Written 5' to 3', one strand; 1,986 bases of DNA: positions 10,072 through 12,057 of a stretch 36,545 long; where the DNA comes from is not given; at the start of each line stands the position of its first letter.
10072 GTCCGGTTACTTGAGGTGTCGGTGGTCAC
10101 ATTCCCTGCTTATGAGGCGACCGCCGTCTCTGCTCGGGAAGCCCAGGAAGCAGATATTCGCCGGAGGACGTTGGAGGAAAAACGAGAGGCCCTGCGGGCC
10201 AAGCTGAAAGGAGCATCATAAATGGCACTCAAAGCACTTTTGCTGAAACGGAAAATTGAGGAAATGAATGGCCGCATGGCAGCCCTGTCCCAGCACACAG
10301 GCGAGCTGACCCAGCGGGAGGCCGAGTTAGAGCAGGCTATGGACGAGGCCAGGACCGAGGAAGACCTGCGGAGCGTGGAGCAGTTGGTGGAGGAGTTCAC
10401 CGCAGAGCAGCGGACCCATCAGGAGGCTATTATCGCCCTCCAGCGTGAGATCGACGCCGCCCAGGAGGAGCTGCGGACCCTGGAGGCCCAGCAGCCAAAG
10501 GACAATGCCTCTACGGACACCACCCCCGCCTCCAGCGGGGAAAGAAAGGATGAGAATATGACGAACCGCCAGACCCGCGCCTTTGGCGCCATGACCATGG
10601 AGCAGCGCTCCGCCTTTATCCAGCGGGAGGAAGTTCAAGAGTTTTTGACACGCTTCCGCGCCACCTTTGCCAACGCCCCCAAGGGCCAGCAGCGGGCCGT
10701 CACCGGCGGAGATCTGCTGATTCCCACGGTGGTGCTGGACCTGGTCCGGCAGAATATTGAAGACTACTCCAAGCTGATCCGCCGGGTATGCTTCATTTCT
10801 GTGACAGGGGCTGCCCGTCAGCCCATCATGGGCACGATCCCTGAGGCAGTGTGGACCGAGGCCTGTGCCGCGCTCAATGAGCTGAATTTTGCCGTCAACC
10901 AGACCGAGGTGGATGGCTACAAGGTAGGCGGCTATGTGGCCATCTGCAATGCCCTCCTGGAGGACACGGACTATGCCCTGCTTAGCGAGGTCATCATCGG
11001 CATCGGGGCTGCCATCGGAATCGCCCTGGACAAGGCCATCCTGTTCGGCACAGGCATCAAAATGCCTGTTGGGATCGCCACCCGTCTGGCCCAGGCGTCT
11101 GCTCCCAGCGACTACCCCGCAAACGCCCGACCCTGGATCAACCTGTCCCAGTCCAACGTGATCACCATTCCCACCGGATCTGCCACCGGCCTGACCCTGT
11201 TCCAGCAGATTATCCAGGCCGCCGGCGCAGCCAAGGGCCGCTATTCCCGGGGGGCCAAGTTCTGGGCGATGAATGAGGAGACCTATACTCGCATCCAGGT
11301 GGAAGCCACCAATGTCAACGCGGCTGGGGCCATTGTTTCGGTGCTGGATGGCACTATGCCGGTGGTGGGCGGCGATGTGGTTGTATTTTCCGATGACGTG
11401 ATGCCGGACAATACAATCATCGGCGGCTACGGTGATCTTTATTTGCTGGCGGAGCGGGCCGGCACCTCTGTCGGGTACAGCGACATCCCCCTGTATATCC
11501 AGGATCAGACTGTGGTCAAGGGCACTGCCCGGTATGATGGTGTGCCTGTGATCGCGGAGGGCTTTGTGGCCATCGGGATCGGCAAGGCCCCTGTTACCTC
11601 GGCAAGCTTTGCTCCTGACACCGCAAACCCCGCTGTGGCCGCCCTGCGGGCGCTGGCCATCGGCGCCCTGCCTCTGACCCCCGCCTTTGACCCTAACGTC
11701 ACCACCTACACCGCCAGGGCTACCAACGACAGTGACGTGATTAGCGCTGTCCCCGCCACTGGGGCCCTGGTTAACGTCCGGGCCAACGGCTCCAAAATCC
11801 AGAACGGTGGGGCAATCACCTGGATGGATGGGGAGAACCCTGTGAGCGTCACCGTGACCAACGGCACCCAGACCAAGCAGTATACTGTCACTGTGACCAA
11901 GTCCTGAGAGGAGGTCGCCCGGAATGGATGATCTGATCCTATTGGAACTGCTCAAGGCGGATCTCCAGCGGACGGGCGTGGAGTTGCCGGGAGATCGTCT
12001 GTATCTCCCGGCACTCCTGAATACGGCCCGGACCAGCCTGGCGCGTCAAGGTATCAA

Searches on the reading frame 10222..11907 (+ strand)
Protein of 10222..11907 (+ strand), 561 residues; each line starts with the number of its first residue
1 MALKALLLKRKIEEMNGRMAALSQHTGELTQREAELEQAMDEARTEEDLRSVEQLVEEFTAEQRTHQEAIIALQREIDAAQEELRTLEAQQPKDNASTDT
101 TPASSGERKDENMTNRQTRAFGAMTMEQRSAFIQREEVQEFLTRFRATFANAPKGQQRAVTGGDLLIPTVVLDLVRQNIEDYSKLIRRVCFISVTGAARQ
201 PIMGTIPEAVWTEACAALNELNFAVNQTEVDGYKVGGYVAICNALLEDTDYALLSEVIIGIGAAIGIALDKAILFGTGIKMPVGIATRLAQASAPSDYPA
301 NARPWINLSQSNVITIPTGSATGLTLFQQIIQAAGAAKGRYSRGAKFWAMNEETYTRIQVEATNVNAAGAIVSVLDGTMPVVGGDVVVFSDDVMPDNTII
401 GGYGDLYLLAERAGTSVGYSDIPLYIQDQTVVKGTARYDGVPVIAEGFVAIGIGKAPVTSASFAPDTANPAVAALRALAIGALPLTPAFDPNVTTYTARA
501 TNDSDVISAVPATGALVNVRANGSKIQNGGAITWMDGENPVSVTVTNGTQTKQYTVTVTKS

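Call 84: search_protein_families(library=pfam, proteins=[window:10222-11907:+], max_evalue=0.00001)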
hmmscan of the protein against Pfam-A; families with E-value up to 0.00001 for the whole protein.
window:10222-11907:+ (561 aa): 2 families
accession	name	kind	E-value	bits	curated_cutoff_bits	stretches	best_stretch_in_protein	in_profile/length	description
PF05065.19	Phage_capsid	-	2.3e-25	90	24.2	1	163-451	1-278/280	Phage capsid family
PF12733.13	Cadherin-like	-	1.2e-08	35.7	24.2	1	484-560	5-88/89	Cadherin-like beta sandwich domain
